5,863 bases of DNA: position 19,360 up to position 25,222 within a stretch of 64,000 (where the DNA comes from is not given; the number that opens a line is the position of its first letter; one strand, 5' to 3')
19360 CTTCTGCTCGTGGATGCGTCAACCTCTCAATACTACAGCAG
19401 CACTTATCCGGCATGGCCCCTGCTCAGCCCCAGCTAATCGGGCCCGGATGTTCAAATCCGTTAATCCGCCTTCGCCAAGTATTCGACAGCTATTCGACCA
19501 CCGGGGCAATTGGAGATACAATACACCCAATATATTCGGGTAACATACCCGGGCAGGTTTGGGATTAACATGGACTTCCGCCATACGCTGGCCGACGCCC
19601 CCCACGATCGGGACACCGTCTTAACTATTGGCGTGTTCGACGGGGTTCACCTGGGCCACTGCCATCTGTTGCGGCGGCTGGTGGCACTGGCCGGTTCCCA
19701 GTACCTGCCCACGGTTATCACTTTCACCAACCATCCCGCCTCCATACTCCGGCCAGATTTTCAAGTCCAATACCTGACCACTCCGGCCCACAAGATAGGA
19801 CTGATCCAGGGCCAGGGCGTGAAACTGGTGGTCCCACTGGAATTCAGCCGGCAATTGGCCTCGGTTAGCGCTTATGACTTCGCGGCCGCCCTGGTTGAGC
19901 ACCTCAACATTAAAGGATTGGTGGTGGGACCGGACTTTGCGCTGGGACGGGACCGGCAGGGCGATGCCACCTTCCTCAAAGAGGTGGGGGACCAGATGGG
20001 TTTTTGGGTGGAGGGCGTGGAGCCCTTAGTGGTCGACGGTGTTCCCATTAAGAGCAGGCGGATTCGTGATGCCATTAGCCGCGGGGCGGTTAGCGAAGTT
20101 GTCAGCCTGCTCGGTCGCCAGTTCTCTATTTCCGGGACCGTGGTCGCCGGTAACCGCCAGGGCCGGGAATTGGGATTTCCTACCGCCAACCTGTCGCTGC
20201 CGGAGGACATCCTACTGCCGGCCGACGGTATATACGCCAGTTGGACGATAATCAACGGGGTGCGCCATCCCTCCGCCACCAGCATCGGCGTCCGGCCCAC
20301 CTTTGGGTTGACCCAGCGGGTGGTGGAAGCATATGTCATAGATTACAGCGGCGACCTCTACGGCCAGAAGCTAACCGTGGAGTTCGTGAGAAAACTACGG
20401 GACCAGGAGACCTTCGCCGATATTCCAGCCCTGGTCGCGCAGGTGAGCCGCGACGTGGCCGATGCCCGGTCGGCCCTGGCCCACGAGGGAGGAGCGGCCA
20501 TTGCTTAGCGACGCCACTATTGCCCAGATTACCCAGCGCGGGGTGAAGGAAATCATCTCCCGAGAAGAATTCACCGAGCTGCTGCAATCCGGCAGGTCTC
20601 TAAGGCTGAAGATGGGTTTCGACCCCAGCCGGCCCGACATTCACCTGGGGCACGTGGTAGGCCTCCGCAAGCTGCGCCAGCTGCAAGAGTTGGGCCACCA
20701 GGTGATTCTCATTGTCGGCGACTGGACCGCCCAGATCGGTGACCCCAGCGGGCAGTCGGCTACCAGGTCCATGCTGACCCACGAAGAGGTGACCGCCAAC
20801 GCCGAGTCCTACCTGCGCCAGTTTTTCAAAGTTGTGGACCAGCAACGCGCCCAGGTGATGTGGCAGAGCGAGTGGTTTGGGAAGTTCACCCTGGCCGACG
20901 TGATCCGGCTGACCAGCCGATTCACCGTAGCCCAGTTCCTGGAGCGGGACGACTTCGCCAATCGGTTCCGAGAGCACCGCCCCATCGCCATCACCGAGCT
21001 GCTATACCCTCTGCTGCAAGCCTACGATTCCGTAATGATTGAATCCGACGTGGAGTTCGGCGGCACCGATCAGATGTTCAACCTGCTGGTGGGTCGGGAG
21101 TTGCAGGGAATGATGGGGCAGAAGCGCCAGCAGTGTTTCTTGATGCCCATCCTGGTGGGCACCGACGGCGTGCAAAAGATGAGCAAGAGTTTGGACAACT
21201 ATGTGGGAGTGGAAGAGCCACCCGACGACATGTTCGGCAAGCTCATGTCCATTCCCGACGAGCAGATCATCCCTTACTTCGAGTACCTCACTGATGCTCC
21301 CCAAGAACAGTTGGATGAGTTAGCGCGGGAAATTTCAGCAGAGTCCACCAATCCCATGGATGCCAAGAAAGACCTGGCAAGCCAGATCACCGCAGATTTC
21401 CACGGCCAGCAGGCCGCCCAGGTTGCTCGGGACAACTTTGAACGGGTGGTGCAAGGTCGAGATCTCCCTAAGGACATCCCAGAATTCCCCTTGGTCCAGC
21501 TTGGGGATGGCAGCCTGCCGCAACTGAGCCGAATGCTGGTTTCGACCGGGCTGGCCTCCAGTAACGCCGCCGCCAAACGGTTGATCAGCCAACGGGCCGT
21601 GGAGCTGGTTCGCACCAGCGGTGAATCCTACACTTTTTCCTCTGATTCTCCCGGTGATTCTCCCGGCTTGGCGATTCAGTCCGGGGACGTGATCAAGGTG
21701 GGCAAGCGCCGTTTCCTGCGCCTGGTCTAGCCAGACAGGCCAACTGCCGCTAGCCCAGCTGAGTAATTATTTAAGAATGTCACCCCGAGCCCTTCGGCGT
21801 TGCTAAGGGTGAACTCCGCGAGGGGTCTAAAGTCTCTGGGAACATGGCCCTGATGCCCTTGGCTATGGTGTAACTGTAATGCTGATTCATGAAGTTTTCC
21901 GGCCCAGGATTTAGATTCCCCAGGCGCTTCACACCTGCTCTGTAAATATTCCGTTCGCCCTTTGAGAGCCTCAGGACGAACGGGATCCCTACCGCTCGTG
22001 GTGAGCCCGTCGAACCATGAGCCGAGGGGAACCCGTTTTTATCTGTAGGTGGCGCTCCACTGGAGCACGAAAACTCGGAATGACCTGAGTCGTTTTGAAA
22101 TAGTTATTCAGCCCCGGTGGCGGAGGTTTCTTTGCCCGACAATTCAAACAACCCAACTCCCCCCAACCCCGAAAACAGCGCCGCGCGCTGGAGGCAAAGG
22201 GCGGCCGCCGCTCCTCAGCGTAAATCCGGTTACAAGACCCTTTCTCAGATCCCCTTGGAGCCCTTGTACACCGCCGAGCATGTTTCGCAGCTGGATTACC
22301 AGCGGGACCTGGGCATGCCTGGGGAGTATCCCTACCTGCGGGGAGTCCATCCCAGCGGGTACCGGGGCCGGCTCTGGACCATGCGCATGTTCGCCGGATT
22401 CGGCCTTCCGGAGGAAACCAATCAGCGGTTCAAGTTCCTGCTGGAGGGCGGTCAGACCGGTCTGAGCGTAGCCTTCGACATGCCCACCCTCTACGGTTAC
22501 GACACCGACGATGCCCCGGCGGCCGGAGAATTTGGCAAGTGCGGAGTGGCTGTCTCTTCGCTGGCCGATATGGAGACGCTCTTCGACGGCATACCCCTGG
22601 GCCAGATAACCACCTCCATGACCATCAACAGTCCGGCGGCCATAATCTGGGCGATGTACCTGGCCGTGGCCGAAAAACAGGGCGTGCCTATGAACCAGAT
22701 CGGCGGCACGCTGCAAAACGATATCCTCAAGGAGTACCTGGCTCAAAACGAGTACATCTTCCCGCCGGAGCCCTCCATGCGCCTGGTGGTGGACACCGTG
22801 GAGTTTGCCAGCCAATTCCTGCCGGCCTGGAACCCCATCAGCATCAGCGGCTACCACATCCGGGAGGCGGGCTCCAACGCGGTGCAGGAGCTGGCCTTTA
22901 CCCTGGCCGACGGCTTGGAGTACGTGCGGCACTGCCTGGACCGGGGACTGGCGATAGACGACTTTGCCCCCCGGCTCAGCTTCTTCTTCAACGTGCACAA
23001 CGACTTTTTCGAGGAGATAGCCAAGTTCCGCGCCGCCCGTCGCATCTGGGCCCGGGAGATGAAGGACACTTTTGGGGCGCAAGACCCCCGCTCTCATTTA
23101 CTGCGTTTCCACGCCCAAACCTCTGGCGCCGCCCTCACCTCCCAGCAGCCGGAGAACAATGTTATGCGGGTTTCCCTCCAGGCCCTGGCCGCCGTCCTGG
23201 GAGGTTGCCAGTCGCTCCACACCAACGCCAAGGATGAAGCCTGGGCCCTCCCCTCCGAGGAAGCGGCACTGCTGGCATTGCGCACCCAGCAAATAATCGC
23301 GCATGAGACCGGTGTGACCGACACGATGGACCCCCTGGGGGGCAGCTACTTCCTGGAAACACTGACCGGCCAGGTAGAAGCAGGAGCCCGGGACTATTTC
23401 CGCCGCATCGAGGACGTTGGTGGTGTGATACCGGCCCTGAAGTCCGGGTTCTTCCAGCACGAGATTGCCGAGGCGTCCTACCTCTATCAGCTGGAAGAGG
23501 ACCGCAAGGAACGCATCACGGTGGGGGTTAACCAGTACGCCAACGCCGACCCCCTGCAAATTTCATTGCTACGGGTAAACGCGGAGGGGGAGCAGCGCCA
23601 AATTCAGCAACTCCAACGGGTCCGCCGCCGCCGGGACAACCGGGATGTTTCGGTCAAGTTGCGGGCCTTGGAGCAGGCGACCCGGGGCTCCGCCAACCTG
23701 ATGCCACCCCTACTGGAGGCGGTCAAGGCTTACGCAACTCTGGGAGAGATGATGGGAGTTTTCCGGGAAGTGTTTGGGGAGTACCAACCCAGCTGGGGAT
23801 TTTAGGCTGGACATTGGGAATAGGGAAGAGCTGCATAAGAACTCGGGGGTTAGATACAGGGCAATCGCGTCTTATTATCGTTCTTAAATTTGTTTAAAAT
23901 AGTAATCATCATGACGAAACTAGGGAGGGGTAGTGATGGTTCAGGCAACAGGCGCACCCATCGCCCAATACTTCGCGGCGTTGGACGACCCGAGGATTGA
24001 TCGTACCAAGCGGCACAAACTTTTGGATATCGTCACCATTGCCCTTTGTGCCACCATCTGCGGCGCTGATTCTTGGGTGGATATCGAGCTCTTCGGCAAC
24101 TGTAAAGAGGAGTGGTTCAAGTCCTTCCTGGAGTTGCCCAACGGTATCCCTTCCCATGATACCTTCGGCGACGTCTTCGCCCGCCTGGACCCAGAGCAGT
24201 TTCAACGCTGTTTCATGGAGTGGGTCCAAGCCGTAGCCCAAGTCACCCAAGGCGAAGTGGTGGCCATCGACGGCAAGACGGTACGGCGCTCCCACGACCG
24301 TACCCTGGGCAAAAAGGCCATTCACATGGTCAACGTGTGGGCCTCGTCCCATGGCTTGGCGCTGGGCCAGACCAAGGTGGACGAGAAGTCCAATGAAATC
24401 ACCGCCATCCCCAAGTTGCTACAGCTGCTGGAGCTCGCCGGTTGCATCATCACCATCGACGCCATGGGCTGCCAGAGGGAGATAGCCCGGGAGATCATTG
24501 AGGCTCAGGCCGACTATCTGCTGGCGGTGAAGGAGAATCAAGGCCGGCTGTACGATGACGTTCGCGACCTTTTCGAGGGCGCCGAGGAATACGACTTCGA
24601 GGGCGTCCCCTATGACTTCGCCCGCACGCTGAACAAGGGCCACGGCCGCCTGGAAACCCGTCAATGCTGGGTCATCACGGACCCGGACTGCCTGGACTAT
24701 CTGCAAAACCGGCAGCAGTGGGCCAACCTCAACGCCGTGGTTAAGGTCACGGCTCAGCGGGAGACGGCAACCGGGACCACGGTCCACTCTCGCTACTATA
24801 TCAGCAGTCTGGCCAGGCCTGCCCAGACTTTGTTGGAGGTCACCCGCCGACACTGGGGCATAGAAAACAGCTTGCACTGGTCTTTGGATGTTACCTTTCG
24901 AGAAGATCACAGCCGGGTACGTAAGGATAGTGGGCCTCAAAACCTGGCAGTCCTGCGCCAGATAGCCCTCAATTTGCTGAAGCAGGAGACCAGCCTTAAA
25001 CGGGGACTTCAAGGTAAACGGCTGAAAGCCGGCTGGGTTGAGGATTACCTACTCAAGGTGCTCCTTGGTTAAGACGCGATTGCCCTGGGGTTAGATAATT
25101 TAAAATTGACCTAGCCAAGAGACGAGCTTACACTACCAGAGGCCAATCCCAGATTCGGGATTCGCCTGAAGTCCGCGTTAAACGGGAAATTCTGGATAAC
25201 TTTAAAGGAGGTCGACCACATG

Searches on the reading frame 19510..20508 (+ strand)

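Call 17: search_protein_families(library=pfam, proteins=[window:19510-20508:+], max_evalue=0.00001)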
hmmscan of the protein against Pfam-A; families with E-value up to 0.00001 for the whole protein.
window:19510-20508:+ (332 aa): 2 families
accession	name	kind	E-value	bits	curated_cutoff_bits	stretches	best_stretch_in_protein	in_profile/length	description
PF01687.23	Flavokinase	-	1.7e-40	138.6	19.6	1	201-322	1-123/124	Riboflavin kinase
PF06574.18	FAD_syn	-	8.8e-39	133.3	27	1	31-183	3-157/158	FAD synthetase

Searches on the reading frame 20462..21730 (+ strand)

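Call 16: search_protein_families(library=pfam, proteins=[window:20462-21730:+], max_evalue=0.00001)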
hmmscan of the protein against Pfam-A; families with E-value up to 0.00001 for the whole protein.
window:20462-21730:+ (422 aa): 1 family
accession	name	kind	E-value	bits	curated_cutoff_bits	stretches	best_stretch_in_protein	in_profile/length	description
PF00579.31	tRNA-synt_1b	-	1.8e-74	251.1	21.1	1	44-329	3-290/292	tRNA synthetases class I (W and Y)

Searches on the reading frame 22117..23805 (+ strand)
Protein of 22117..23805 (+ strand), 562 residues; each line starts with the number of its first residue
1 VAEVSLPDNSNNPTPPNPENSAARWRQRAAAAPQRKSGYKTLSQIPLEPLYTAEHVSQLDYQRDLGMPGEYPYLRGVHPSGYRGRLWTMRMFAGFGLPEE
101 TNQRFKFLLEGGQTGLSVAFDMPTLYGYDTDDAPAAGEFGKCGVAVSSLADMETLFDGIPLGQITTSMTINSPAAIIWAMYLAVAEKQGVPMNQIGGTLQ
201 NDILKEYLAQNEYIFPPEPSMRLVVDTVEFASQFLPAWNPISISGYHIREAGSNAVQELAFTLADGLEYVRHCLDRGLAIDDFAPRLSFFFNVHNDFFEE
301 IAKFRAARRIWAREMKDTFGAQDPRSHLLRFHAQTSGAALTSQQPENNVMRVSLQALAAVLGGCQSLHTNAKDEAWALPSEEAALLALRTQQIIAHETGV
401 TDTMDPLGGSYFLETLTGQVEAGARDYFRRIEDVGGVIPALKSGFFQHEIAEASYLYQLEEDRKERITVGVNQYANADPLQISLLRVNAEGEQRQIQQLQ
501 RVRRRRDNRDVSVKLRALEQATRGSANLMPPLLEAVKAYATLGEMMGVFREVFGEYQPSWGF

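Call 16: search_protein_families(library=pfam, proteins=[window:22117-23805:+], max_evalue=0.00001)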
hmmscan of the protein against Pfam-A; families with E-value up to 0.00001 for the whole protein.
window:22117-23805:+ (562 aa): 1 family
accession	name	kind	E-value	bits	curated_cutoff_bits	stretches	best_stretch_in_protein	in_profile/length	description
PF01642.28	MM_CoA_mutase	-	1.3e-216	720.6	22.1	1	40-554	1-512/512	Methylmalonyl-CoA mutase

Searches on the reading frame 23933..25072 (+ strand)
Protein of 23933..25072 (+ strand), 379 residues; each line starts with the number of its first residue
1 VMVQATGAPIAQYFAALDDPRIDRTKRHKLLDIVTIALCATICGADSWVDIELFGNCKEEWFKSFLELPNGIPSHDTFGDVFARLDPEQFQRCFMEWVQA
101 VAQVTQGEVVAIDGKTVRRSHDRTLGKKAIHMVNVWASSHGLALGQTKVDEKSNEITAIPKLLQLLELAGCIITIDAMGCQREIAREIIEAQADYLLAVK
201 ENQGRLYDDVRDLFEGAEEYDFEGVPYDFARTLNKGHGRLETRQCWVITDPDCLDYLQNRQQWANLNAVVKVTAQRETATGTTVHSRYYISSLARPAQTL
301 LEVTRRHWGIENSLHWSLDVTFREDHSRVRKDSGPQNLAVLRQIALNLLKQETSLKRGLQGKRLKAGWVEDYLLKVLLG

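Call 17: search_protein_families(library=pfam, proteins=[window:23933-25072:+], max_evalue=0.00001)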
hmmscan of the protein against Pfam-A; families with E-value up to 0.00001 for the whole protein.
window:23933-25072:+ (379 aa): 2 families
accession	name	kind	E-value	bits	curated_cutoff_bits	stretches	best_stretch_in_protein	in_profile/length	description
PF13808.11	DDE_Tnp_1_assoc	-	2.2e-36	124.2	32.3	1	12-98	2-88/88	DDE_Tnp_1-associated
PF01609.27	DDE_Tnp_1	-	4.4e-24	85.8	23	1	107-348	4-200/200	Transposase DDE domain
